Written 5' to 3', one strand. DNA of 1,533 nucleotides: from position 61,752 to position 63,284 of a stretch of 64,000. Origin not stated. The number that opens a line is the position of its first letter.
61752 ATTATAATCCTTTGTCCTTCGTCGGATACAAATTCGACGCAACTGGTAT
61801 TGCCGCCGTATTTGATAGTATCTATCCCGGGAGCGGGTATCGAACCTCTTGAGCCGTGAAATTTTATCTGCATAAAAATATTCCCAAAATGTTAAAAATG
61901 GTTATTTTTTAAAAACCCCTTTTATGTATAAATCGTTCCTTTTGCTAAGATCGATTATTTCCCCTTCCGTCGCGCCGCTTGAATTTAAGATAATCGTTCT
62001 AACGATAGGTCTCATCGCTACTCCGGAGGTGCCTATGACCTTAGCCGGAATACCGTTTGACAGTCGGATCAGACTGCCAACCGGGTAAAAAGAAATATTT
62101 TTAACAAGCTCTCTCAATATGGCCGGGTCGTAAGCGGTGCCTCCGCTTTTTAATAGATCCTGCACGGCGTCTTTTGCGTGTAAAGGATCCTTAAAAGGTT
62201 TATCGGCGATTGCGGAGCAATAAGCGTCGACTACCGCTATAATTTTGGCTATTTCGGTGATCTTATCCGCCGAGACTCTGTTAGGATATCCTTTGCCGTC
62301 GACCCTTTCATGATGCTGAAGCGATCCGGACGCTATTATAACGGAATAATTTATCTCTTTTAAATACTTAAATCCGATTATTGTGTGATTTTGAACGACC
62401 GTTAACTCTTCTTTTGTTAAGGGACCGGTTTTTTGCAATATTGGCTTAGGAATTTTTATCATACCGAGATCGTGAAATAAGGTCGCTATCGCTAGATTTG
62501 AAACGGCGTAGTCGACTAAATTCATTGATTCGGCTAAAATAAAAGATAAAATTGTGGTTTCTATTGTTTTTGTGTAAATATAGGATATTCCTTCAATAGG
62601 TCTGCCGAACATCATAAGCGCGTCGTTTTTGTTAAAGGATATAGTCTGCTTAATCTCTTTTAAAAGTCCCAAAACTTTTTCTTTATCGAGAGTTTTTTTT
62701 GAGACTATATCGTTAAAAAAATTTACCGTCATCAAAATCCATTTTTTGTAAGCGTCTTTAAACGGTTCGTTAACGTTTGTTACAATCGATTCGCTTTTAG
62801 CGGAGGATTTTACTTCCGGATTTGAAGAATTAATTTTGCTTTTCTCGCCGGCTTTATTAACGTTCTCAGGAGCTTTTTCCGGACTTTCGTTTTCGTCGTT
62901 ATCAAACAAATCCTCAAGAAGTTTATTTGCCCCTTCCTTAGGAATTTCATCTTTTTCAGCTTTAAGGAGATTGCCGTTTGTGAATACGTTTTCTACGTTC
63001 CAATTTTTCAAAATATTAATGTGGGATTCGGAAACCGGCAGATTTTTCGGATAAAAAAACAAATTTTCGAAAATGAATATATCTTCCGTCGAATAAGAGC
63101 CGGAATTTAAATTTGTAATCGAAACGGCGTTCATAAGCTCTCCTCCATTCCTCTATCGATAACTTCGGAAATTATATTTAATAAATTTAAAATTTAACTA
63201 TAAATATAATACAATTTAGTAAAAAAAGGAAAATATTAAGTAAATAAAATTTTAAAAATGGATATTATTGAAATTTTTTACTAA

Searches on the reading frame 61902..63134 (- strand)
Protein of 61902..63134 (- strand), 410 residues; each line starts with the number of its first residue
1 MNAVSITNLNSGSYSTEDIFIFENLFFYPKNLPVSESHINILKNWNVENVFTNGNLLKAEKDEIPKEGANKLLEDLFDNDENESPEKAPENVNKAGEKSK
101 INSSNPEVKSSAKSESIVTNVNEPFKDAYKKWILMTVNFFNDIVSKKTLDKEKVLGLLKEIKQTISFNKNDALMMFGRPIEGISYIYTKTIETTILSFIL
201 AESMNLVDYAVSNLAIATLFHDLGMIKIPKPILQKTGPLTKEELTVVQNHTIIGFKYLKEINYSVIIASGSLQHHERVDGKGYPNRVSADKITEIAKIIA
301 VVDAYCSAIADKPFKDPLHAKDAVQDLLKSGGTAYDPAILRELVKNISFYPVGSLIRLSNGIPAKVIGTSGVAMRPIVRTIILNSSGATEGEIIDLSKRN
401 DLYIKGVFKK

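Call 45: search_protein_families(library=pfam, proteins=[window:61902-63134:-], max_evalue=0.001)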
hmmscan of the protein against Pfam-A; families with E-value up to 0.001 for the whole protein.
window:61902-63134:- (410 aa): 2 families
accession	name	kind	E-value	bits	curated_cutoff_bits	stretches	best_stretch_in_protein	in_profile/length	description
PF13487.12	HD_5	-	7.2e-27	94.6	27.2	1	199-339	27-170/170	HD domain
PF01966.28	HD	-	2.7e-10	41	22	1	187-305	2-113/116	HD domain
